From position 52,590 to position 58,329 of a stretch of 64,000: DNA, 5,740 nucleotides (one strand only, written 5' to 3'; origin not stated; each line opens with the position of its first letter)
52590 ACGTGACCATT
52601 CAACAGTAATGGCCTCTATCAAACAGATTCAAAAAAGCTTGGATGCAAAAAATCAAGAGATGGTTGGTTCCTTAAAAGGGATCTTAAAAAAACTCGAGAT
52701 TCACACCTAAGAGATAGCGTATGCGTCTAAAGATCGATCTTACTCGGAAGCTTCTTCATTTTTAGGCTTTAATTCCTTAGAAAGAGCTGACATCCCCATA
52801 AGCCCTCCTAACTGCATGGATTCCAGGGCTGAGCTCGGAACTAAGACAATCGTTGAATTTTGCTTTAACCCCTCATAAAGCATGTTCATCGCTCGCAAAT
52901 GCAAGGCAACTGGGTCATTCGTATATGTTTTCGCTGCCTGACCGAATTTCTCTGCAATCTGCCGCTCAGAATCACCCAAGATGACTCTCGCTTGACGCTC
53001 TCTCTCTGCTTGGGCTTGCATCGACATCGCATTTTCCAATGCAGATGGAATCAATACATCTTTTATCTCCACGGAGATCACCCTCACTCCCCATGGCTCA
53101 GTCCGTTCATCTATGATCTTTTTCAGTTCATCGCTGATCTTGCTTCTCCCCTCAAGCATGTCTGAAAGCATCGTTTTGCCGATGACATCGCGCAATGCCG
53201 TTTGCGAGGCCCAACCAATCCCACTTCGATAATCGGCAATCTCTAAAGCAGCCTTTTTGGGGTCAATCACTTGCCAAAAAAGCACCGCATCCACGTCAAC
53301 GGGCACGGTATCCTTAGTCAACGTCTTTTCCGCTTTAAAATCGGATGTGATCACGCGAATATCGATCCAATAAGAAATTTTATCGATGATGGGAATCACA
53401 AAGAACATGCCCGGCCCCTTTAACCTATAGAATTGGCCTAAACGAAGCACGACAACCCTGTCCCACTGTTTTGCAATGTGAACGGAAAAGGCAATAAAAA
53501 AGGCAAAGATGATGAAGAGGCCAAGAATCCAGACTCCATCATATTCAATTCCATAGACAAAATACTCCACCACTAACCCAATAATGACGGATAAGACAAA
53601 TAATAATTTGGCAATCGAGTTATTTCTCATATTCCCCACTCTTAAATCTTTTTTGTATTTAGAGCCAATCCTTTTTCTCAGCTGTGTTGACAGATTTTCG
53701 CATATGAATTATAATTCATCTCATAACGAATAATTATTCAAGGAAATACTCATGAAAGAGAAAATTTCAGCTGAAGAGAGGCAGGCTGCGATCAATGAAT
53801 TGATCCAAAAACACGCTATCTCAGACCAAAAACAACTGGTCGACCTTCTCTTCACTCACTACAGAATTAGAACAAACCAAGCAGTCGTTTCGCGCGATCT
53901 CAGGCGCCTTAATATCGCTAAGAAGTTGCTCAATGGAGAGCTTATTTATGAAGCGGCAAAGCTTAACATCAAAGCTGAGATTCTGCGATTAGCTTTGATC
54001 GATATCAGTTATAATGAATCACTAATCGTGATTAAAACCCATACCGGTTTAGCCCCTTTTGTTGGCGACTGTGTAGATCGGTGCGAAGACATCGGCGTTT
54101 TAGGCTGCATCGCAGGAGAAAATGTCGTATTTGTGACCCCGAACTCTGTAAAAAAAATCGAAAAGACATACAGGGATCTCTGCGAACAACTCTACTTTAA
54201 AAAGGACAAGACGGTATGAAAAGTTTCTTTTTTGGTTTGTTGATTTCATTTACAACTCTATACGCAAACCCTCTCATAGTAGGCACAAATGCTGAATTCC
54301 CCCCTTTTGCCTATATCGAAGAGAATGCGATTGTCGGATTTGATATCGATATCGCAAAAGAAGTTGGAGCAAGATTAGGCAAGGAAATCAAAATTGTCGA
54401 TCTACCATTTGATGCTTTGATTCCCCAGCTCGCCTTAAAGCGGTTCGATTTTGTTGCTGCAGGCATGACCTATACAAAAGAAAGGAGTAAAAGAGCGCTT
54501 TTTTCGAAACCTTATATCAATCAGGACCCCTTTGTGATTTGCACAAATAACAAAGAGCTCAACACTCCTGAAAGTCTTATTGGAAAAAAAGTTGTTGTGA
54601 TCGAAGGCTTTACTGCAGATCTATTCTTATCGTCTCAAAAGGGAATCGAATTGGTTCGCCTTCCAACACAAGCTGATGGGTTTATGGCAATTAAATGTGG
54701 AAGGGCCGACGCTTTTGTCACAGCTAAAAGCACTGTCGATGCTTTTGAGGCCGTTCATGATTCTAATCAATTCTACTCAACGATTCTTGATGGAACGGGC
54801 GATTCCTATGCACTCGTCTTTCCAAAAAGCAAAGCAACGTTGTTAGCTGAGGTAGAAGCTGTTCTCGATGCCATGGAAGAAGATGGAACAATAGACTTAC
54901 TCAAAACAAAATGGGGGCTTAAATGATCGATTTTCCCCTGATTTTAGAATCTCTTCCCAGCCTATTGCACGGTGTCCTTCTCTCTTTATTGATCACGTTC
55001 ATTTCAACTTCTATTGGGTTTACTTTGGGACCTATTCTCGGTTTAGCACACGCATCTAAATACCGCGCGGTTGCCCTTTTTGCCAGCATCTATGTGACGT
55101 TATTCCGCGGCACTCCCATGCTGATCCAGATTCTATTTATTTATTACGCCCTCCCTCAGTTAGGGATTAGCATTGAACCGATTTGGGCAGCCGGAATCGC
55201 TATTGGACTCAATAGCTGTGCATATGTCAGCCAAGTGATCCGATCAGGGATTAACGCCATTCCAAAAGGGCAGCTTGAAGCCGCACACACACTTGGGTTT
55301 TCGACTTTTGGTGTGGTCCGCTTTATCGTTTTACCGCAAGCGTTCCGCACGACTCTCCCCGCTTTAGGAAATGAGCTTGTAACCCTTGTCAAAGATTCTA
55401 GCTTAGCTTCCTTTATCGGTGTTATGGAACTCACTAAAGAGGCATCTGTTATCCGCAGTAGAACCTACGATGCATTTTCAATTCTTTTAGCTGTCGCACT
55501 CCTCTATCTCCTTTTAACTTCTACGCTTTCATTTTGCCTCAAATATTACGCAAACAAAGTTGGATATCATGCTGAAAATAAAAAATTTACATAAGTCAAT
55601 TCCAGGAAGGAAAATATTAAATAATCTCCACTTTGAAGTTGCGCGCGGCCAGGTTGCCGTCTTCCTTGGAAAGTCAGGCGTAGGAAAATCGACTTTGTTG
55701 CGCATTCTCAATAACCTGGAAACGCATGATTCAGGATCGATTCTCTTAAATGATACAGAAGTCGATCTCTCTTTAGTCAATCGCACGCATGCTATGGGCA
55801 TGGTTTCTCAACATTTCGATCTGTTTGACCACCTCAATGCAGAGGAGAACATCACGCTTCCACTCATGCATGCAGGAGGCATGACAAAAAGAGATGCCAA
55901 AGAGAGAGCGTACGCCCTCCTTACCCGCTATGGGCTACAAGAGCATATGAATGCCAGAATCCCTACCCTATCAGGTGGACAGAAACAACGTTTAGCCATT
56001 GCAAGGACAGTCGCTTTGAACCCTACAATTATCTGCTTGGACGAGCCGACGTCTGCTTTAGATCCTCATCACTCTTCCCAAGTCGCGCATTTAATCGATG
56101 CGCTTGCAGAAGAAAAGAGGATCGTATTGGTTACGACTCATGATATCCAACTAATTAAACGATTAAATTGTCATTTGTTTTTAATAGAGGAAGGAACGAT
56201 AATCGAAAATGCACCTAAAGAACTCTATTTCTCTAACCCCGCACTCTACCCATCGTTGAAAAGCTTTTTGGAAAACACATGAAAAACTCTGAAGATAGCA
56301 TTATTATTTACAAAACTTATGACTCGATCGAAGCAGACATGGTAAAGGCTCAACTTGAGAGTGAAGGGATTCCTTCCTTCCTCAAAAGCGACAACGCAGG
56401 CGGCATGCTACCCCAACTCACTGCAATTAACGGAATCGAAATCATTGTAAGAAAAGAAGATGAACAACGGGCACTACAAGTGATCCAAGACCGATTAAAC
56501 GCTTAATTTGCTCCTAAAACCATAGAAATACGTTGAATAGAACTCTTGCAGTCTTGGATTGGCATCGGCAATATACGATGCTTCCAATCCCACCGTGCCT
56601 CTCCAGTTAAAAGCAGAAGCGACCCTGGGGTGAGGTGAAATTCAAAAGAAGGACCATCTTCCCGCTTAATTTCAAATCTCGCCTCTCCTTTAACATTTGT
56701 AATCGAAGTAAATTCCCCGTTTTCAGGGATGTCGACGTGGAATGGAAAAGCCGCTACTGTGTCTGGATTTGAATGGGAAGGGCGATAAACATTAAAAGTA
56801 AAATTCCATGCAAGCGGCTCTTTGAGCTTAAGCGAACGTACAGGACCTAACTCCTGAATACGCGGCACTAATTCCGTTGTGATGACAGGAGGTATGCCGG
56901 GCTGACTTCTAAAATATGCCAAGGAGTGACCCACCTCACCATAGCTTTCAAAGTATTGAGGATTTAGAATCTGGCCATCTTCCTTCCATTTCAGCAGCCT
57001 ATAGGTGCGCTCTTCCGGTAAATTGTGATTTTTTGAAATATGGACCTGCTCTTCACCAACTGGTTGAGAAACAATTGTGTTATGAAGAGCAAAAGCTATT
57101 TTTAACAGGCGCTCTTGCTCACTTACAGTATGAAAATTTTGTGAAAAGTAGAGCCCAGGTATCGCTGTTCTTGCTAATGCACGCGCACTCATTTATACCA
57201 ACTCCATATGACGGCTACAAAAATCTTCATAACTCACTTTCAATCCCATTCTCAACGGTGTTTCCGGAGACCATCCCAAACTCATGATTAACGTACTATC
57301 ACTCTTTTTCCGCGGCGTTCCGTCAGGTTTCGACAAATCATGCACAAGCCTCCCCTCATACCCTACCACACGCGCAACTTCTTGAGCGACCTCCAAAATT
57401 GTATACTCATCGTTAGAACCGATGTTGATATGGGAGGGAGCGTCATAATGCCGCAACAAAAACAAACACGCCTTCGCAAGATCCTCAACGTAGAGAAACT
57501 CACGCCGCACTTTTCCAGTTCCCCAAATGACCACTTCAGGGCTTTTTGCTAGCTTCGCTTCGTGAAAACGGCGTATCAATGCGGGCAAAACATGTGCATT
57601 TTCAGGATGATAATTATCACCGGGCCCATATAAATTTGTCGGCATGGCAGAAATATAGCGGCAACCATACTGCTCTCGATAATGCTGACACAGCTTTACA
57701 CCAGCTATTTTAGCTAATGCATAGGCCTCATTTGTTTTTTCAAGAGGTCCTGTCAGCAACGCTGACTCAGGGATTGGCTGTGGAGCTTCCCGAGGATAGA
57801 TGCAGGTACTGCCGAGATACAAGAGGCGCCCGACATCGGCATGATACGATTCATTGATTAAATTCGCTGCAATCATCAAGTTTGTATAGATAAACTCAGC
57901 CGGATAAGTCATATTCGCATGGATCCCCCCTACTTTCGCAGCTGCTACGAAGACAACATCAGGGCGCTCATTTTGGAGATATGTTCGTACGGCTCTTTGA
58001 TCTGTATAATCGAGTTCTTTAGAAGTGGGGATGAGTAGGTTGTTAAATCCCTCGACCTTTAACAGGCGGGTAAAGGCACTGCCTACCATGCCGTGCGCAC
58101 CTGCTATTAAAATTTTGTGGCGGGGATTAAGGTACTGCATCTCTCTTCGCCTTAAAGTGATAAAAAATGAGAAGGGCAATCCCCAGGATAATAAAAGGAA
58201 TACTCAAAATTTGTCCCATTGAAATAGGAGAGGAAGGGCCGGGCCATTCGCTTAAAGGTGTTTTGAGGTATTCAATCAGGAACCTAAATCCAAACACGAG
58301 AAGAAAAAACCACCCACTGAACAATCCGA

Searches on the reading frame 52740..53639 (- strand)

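Call 49: search_protein_families(library=ncbifam, proteins=[window:52740-53639:-], max_evalue=1e-8)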
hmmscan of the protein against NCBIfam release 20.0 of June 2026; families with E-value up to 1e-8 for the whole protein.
window:52740-53639:- (299 aa): 3 families
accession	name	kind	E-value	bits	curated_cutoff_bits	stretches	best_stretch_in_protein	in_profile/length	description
TIGR01933.1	hflK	equivalog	2.2e-20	73.2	159.4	1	55-237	3-189/261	FtsH protease activity modulator HflK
NF008181.0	PRK10930.1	equivalog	9.3e-11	41.2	660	1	47-218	91-263/419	FtsH protease activity modulator HflK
TIGR01932.1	hflC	equivalog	5.6e-09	35.3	134.4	0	42-163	9-141/318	protease modulator HflC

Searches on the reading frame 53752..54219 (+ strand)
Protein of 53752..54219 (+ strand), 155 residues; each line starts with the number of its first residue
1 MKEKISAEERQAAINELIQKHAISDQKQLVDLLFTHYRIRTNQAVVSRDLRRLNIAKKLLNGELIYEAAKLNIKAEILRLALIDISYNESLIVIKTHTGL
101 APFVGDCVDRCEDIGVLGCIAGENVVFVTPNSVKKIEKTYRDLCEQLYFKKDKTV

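Call 49: search_protein_families(library=ncbifam, proteins=[window:53752-54219:+], max_evalue=1e-8)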
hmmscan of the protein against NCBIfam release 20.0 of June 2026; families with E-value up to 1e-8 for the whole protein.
window:53752-54219:+ (155 aa): 5 families
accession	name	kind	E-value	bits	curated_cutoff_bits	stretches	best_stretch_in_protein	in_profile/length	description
TIGR01529.1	argR_whole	equivalog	1.2e-24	86.9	130.45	1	9-144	2-143/146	arginine repressor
NF003457.0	PRK05066.1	equivalog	2.1e-18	66.4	194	1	4-147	4-152/156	transcriptional regulator ArgR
NF001680.0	PRK00441.1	equivalog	3.5e-16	59.6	184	1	9-141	4-142/150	arginine repressor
NF003281.1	PRK04280.1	equivalog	1.9e-12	47.5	182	1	9-138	4-139/148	transcriptional regulator AhrC/ArgR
NF002880.0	PRK03341.1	equivalog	9.7e-12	44.8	200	1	8-129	16-149/170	arginine repressor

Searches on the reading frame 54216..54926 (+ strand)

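Call 49: search_protein_families(library=ncbifam, proteins=[window:54216-54926:+], max_evalue=1e-8)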
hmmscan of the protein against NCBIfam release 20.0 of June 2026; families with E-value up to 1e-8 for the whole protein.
window:54216-54926:+ (236 aa): 12 families
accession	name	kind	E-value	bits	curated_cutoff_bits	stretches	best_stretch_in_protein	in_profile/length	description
TIGR01096.1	3A0103s03R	subfamily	4e-38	131.3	256.35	1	18-233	24-249/250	lysine/arginine/ornithine ABC transporter substrate-binding protein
NF007029.0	PRK09495.1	equivalog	1.6e-28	100.1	303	1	17-233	24-242/248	glutamine ABC transporter substrate-binding protein GlnH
NF041765.1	ArtJ_Ecoli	equivalog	3.5e-25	89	510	1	12-233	15-240/243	arginine ABC transporter substrate-binding protein ArtJ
NF041764.1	ArtI_Ecoli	equivalog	4.5e-25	88.4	522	1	11-233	14-240/243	arginine ABC transporter substrate-binding protein ArtI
NF011583.0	PRK15007.1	subfamily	2e-23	83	358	1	11-233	14-240/243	arginine ABC transporter substrate-binding protein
NF008426.0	PRK11260.1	equivalog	1.5e-21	76.8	312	1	20-233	43-259/266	cystine ABC transporter substrate-binding protein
NF011965.0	PRK15437.1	equivalog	3.9e-19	69.2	459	1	20-169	28-182/260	histidine ABC transporter substrate-binding protein HisJ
NF011586.0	PRK15010.1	equivalog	3e-16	59.8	440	1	18-232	26-251/260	lysine/arginine/ornithine ABC transporter substrate-binding protein ArgT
TIGR02995.1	ectoine_ehuB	equivalog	9.3e-16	57.9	190.9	1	25-179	39-202/275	ectoine/hydroxyectoine ABC transporter substrate-binding protein EhuB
NF008112.0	PRK10859.1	equivalog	7.2e-15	54.4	354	1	20-233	45-264/483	membrane-bound lytic murein transglycosylase MltF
NF008885.0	PRK11917.1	equivalog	2.1e-10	40.6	373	1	19-235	39-259/259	bifunctional adhesin/ABC transporter aspartate/glutamate-binding protein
NF052427.1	StpK7MSMEG_1200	equivalog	9.6e-10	37.5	900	1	20-235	364-586/601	serine/threonine protein kinase StpK7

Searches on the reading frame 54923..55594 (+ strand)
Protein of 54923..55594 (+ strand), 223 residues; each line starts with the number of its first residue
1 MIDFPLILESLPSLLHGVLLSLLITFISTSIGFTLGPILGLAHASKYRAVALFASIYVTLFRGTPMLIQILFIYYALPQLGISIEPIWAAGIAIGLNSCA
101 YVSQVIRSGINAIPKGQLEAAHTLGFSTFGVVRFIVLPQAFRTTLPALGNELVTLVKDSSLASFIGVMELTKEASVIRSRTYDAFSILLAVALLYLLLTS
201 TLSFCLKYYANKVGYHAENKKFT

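Call 49: search_protein_families(library=ncbifam, proteins=[window:54923-55594:+], max_evalue=1e-8)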
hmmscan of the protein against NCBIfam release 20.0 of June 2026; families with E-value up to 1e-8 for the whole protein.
window:54923-55594:+ (223 aa): 11 families
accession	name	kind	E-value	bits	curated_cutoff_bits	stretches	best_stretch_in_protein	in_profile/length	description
NF011680.0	PRK15100.1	equivalog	1e-57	195.6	300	1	5-219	6-220/222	cystine ABC transporter permease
NF007028.0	PRK09494.1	equivalog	1.8e-49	168.5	303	1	3-211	4-214/219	glutamine ABC transporter permease GlnP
TIGR03004.1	ectoine_ehuC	equivalog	5.5e-43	147.3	196.95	1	11-212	4-205/214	ectoine/hydroxyectoine ABC transporter permease subunit EhuC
TIGR03003.1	ectoine_ehuD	equivalog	7.1e-43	147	205.2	1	7-208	6-207/212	ectoine/hydroxyectoine ABC transporter permease subunit EhuD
NF008336.0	PRK11122.1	equivalog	1.2e-34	119.9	248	1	9-213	3-215/222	arginine ABC transporter permease ArtM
NF008337.0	PRK11123.1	equivalog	6.5e-33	114.2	277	1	82-212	99-229/238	arginine ABC transporter permease ArtQ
NF011687.0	PRK15107.1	equivalog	7.6e-30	104.5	318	1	3-210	5-220/224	glutamate/aspartate ABC transporter permease GltK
NF011651.0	PRK15069.1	subfamily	3.2e-29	102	306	1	15-203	20-218/237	histidine ABC transporter permease HisM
TIGR01726.1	HEQRo_perm_3TM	subfamily_domain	5.2e-28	97.5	42.2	1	11-108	2-99/99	ABC transporter permease subunit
NF011714.0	PRK15135.1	subfamily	2.1e-24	86.6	319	1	14-210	9-215/228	histidine ABC transporter permease HisQ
NF008049.0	PRK10782.1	subfamily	4.4e-11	42.9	212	1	14-197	9-199/217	methionine ABC transporter permease MetI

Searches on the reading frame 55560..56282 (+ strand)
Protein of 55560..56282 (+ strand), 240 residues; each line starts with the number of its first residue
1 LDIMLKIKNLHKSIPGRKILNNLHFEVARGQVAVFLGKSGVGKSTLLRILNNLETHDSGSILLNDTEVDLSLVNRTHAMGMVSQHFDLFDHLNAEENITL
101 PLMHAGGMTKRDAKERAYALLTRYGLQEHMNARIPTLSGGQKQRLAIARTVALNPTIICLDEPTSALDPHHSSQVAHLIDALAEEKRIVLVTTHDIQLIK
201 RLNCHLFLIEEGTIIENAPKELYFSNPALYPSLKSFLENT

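Call 49: search_protein_families(library=ncbifam, proteins=[window:55560-56282:+], max_evalue=1e-8)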
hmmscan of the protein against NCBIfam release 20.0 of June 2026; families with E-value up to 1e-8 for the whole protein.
window:55560-56282:+ (240 aa): 185 families (the best 25 are shown)
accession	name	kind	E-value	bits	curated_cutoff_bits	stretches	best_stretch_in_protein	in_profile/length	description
NF007027.0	PRK09493.1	equivalog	1.6e-53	181.5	379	1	4-238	1-237/240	glutamine ABC transporter ATP-binding protein GlnQ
TIGR02315.1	ABC_phnC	equivalog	9.4e-48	162.7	266.1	1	4-219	1-230/243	phosphonate ABC transporter ATP-binding protein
NF008428.0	PRK11264.1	equivalog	1.3e-47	162.1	406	1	4-238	3-245/250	L-cystine ABC transporter ATP-binding protein TcyN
NF008338.0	PRK11124.1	equivalog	1.6e-46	158.7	369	1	5-228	3-232/242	arginine ABC transporter ATP-binding protein ArtP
NF007908.0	PRK10619.1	equivalog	3.3e-45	154.3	466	1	4-238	5-253/257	histidine ABC transporter ATP-binding protein HisP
TIGR03608.1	L_ocin_972_ABC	subfamily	3.5e-45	154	254.85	1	7-203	1-201/206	putative bacteriocin export ABC transporter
TIGR00972.1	3a0107s01c2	equivalog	5.3e-45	153.7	343.2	1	5-228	2-235/248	phosphate ABC transporter ATP-binding protein PstB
TIGR03005.1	ectoine_ehuA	equivalog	6.2e-44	150.1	345.4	1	7-228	3-239/252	ectoine/hydroxyectoine ABC transporter ATP-binding protein EhuA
TIGR02211.1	LolD_lipo_ex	equivalog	9.7e-43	146.2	307.75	1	17-213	18-218/221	lipoprotein-releasing ABC transporter ATP-binding protein LolD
TIGR02673.1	FtsE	equivalog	6.7e-42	143.6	264.85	1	4-212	1-213/214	cell division ATP-binding protein FtsE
TIGR02314.1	ABC_MetN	equivalog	1.4e-39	136.1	499.7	1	17-228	16-233/343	methionine ABC transporter ATP-binding protein MetN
TIGR03265.1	PhnT2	equivalog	2e-39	135.9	457.7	1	3-224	3-224/353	putative 2-aminoethylphosphonate ABC transporter ATP-binding protein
TIGR02982.1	heterocyst_DevA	subfamily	2.5e-39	135.2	295.8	1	17-213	18-218/220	ABC exporter ATP-binding subunit, DevA family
TIGR00968.1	3a0106s01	subfamily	7.9e-39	133.6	342.75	1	6-228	2-223/237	sulfate ABC transporter ATP-binding protein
NF010068.0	PRK13548.1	equivalog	8.2e-38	130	261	1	2-221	3-228/261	heme ABC transporter ATP-binding protein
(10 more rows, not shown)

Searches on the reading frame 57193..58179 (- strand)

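Call 49: search_protein_families(library=ncbifam, proteins=[window:57193-58179:-], max_evalue=1e-8)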
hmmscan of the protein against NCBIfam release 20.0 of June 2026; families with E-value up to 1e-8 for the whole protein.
window:57193-58179:- (328 aa): 6 families
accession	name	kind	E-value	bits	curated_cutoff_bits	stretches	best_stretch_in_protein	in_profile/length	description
NF047922.1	GDPFucSynFcl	equivalog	5.2e-135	449.8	500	1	21-324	3-305/308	GDP-L-fucose synthase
TIGR01181.1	dTDP_gluc_dehyt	equivalog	1.2e-20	73.8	365.1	1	57-316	58-307/321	dTDP-glucose 4,6-dehydratase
TIGR04180.1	EDH_00030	hypoth_equivalog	9.2e-14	51.2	475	1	58-282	58-266/297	NAD-dependent 4,6-dehydratase LegB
TIGR01179.1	galE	equivalog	1e-13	50.9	262.3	1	55-306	53-310/332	UDP-glucose 4-epimerase GalE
NF007490.0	PRK10084.1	subfamily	9.1e-11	41.3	649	0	151-272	165-277/361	dTDP-glucose 4,6-dehydratase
TIGR02197.1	heptose_epim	equivalog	6e-09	35.5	274.6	0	23-274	1-262/316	ADP-glyceromanno-heptose 6-epimerase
